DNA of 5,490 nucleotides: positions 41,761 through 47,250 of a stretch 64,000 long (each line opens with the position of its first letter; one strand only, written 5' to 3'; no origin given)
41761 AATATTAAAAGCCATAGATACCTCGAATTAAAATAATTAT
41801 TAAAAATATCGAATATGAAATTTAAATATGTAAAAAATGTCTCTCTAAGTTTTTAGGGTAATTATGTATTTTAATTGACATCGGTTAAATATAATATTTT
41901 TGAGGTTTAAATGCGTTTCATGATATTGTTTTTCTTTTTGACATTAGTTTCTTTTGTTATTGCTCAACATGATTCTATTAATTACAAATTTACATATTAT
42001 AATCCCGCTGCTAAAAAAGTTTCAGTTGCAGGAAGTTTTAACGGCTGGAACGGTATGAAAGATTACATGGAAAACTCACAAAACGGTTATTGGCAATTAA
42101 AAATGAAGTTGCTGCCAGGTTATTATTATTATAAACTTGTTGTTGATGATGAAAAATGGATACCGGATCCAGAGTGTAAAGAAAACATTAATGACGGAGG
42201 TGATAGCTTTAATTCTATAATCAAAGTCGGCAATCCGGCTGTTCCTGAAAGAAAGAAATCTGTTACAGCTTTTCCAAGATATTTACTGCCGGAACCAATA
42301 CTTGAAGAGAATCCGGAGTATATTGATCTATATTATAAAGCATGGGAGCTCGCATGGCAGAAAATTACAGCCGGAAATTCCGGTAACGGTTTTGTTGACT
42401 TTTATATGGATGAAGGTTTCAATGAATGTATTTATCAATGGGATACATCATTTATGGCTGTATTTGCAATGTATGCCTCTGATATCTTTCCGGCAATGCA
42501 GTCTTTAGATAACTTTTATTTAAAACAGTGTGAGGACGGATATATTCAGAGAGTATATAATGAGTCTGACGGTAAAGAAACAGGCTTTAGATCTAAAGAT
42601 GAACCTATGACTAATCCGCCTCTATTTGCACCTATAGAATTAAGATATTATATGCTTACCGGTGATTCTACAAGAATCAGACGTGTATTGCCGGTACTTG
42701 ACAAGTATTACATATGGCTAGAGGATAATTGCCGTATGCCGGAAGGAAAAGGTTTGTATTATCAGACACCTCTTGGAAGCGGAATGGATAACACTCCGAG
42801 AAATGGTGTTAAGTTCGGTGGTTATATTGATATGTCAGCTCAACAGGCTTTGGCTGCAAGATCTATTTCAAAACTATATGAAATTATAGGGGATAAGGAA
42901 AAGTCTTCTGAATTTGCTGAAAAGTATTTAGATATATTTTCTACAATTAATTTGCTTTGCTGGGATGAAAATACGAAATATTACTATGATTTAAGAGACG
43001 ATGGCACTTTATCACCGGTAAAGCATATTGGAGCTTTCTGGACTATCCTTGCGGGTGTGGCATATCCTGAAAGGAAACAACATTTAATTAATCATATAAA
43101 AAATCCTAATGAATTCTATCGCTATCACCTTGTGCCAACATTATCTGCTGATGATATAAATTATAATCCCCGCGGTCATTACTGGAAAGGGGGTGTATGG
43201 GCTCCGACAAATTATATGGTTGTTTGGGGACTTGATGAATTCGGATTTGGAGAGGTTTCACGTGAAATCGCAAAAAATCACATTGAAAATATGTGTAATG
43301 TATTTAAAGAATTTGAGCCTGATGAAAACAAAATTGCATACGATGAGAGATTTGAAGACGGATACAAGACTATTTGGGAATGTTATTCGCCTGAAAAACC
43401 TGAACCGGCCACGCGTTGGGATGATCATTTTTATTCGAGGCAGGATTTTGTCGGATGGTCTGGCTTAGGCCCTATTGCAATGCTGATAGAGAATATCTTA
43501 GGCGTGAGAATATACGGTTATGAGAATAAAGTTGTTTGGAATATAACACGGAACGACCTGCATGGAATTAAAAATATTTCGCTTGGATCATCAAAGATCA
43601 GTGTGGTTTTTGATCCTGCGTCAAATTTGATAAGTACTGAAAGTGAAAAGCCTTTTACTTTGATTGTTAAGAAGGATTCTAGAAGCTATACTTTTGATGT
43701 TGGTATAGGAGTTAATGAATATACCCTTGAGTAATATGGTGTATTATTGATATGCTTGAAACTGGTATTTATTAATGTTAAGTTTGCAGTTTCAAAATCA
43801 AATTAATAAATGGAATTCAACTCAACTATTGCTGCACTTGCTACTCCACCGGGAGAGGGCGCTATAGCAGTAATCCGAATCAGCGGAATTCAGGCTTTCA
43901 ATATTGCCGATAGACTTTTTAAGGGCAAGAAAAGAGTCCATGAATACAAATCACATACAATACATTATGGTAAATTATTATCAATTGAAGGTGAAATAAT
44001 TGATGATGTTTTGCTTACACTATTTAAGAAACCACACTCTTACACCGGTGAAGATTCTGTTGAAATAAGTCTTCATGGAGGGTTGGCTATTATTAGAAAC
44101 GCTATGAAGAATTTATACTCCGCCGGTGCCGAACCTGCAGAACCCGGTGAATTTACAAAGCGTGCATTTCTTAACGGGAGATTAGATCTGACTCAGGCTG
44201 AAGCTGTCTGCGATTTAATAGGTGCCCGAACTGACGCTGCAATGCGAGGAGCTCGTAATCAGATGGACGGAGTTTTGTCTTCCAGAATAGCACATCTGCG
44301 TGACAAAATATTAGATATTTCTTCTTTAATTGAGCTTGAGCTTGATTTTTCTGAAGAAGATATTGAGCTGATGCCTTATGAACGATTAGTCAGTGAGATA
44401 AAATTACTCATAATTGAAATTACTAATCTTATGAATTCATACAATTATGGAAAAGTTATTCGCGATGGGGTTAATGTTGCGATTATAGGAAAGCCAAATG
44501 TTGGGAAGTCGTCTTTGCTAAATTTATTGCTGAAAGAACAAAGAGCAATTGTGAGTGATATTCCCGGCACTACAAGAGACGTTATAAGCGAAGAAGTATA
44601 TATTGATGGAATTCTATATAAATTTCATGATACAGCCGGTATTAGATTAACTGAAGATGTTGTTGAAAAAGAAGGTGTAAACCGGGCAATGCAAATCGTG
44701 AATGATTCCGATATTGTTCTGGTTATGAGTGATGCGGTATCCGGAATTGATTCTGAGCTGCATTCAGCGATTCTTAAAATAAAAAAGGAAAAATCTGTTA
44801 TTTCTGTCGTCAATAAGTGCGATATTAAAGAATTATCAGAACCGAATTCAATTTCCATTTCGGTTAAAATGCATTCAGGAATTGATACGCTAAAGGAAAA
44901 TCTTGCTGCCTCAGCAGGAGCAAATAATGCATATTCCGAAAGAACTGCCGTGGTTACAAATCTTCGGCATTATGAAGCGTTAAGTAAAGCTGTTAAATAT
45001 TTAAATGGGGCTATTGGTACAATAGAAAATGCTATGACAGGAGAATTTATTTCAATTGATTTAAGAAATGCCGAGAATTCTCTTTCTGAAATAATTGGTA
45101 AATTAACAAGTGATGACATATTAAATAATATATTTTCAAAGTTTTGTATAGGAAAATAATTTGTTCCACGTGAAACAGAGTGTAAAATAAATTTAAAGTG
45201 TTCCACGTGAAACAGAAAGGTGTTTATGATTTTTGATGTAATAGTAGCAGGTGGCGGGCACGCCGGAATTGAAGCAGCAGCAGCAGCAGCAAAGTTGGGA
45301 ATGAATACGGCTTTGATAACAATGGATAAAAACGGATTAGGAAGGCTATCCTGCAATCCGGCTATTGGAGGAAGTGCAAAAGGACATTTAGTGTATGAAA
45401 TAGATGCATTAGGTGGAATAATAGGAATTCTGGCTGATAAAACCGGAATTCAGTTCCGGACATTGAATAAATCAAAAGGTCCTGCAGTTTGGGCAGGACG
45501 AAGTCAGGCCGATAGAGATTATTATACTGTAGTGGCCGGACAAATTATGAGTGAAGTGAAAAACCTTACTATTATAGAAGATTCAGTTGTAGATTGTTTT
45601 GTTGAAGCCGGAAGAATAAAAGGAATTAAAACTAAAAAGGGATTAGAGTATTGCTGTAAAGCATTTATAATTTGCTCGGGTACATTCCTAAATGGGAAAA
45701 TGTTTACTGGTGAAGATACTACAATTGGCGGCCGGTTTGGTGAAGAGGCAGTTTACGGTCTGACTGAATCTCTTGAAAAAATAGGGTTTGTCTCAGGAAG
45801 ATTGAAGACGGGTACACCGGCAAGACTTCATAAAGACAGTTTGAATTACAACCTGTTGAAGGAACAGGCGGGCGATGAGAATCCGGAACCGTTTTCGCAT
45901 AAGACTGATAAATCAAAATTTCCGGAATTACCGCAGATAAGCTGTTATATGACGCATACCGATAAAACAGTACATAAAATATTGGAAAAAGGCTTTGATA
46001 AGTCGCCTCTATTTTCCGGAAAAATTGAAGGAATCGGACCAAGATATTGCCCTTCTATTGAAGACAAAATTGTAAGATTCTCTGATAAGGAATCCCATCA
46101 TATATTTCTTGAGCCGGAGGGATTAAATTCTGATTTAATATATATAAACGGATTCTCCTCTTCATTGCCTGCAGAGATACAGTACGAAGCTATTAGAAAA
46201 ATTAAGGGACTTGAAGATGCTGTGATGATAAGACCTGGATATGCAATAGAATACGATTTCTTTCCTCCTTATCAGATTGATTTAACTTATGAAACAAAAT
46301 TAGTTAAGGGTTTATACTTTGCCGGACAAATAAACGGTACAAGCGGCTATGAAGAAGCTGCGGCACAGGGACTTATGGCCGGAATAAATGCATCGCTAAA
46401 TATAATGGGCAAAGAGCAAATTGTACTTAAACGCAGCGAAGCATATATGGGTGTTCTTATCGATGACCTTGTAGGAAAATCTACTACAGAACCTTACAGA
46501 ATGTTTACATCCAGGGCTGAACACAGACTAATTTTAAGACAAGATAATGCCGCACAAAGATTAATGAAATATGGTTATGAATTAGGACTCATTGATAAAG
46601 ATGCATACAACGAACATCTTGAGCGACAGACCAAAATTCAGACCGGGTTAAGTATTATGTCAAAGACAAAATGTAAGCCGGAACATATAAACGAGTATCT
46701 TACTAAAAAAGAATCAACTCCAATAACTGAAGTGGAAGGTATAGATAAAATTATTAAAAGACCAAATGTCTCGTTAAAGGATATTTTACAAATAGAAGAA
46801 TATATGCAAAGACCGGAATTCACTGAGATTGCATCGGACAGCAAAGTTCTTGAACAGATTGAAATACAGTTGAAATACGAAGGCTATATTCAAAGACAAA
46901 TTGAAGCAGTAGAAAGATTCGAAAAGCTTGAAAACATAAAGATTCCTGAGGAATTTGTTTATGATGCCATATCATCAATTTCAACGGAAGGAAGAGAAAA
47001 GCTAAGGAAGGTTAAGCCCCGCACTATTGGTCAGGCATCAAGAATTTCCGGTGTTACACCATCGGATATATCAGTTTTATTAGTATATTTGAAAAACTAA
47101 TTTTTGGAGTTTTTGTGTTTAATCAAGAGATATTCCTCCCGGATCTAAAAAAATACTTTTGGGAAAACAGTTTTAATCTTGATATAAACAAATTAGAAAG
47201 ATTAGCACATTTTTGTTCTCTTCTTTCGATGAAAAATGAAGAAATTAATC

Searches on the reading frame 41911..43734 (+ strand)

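Call 11: search_protein_families(library=ncbifam, proteins=[window:41911-43734:+])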
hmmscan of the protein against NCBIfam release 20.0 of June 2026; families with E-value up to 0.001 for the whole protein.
window:41911-43734:+ (607 aa): 8 families
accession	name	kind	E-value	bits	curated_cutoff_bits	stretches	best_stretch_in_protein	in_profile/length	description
NF007525.0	PRK10137.1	equivalog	1.3e-10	40.1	625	1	316-461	591-746/790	alpha-glucosidase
NF047898.1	GluglyHdase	equivalog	1.5e-08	33.9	550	1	308-461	251-408/442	glucosylglycerate hydrolase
NF008967.0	PRK12313.1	equivalog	1.1e-06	27.3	577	1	17-79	32-94/633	1,4-alpha-glucan branching protein GlgB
NF003811.1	PRK05402.1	equivalog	1.4e-06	27.2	741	1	19-79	25-86/619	1,4-alpha-glucan branching protein GlgB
NF009773.0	PRK13270.1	subfamily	3.9e-05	22.4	512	1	316-467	359-503/549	alpha,alpha-trehalase TreF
TIGR01515.1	branching_enzym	equivalog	4.2e-05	22.3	463.95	1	22-70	27-76/607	1,4-alpha-glucan branching enzyme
NF011294.0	PRK14706.1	equivalog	5.1e-05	21.7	1284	1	15-62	33-80/642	1,4-alpha-glucan branching enzyme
NF009221.0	PRK12568.1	equivalog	5.2e-05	21.5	1270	1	25-75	155-207/745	1,4-alpha-glucan branching enzyme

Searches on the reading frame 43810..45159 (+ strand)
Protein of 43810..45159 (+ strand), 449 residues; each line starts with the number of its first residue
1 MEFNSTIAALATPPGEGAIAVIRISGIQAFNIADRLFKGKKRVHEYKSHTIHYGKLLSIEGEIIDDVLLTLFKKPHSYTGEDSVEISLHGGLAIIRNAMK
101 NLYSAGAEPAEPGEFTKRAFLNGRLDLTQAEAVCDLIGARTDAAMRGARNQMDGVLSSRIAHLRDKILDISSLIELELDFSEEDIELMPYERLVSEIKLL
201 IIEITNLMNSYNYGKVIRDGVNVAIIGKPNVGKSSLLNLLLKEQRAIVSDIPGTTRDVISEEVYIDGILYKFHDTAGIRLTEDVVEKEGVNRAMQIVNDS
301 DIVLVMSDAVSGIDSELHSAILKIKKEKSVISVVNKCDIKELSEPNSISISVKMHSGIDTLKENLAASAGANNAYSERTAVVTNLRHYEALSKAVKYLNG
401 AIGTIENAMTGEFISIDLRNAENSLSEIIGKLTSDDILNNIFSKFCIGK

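Call 11: search_protein_families(library=ncbifam, proteins=[window:43810-45159:+])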
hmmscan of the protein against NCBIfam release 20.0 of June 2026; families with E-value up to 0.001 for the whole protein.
window:43810-45159:+ (449 aa): 15 families
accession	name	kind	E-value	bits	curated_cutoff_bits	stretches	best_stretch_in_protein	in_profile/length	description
NF003661.0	PRK05291.1-3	equivalog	4.3e-123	412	380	1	4-449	3-448/448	tRNA uridine-5-carboxymethylaminomethyl(34) synthesis GTPase MnmE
TIGR00450.1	mnmE_trmE_thdF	equivalog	8.2e-114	381.1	252.6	1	11-449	1-446/446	tRNA uridine-5-carboxymethylaminomethyl(34) synthesis GTPase MnmE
TIGR03594.1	GTPase_EngA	equivalog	4.1e-36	124.9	306.7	1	218-348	173-308/432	ribosome biogenesis GTPase Der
TIGR00231.1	small_GTP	domain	2.2e-22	79.6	42.5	1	221-347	4-127/164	GTP-binding protein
NF007071.0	PRK09518.1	equivalog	7.4e-22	77.6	953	1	217-341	441-569/706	bifunctional cytidylate kinase/GTPase Der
TIGR03918.1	GTP_HydF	equivalog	1.1e-21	77.2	325.55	1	221-384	8-179/392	[FeFe] hydrogenase H-cluster maturation GTPase HydF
NF000908.1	PRK00089.1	equivalog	2.4e-21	76.3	237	1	222-344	5-128/291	GTPase Era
NF002828.0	PRK03003.1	equivalog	1.9e-20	72.9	631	1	221-338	214-335/477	ribosome biogenesis GTPase Der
TIGR00436.1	era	equivalog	4.7e-14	52.4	116.25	1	222-355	2-139/270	GTPase Era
TIGR03596.1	GTPase_YlqF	equivalog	5.1e-12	45.7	208.2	1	203-259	100-157/276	ribosome biogenesis GTPase YlqF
TIGR03598.1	GTPase_YsxC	equivalog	8.2e-09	35.4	124.45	1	218-258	16-57/186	ribosome biogenesis GTP-binding protein YihA/YsxC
TIGR00437.1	feoB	equivalog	1e-08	34.4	315.65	1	227-341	1-113/594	ferrous iron transport protein B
TIGR03597.1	GTPase_YqeH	equivalog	2.3e-08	33.6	297.4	1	215-285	150-222/361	ribosome biogenesis GTPase YqeH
TIGR03156.1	GTP_HflX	equivalog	1.1e-05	24.5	216.75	1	218-366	187-348/351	GTPase HflX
NF008955.0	PRK12297.1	equivalog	0.00078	18.4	406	0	222-244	161-183/429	GTPase ObgE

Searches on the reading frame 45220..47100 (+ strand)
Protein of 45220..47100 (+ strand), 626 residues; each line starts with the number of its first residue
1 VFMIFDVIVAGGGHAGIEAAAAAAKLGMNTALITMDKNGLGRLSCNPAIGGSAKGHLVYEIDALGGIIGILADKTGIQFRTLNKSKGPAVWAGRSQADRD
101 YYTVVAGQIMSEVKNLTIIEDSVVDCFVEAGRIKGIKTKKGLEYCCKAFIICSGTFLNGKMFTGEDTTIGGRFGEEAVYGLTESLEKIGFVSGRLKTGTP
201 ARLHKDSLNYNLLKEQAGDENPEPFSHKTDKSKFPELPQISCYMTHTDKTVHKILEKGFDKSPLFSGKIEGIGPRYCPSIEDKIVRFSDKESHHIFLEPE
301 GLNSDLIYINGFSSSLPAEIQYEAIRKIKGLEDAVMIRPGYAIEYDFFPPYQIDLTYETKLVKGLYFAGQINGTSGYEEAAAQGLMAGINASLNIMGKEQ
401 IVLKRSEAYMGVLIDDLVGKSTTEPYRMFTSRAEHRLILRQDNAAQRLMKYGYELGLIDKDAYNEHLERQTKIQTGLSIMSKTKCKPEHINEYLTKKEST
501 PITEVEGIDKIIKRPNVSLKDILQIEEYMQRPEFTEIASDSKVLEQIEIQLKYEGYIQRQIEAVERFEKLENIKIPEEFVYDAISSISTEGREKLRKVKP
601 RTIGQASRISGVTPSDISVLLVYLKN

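Call 11: search_protein_families(library=ncbifam, proteins=[window:45220-47100:+])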
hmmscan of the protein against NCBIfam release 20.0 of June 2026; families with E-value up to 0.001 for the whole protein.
window:45220-47100:+ (626 aa): 4 families
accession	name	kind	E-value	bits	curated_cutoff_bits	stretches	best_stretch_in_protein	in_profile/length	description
TIGR00136.1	mnmG_gidA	equivalog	1.4e-246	819.7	524.85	1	5-626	1-614/616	tRNA uridine-5-carboxymethylaminomethyl(34) synthesis enzyme MnmG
NF003739.0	PRK05335.1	equivalog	1.5e-18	66.8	262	1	297-420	266-389/441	methylenetetrahydrofolate--tRNA-(uracil(54)-C(5))-methyltransferase (FADH(2)-oxidizing) TrmFO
TIGR00137.1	gid_trmFO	equivalog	1.8e-16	60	428.65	1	302-423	268-389/433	FADH(2)-oxidizing methylenetetrahydrofolate--tRNA-(uracil(54)-C(5))-methyltransferase TrmFO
TIGR01350.1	lipoamide_DH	equivalog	0.00032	19.5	408.8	1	5-39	2-36/461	dihydrolipoyl dehydrogenase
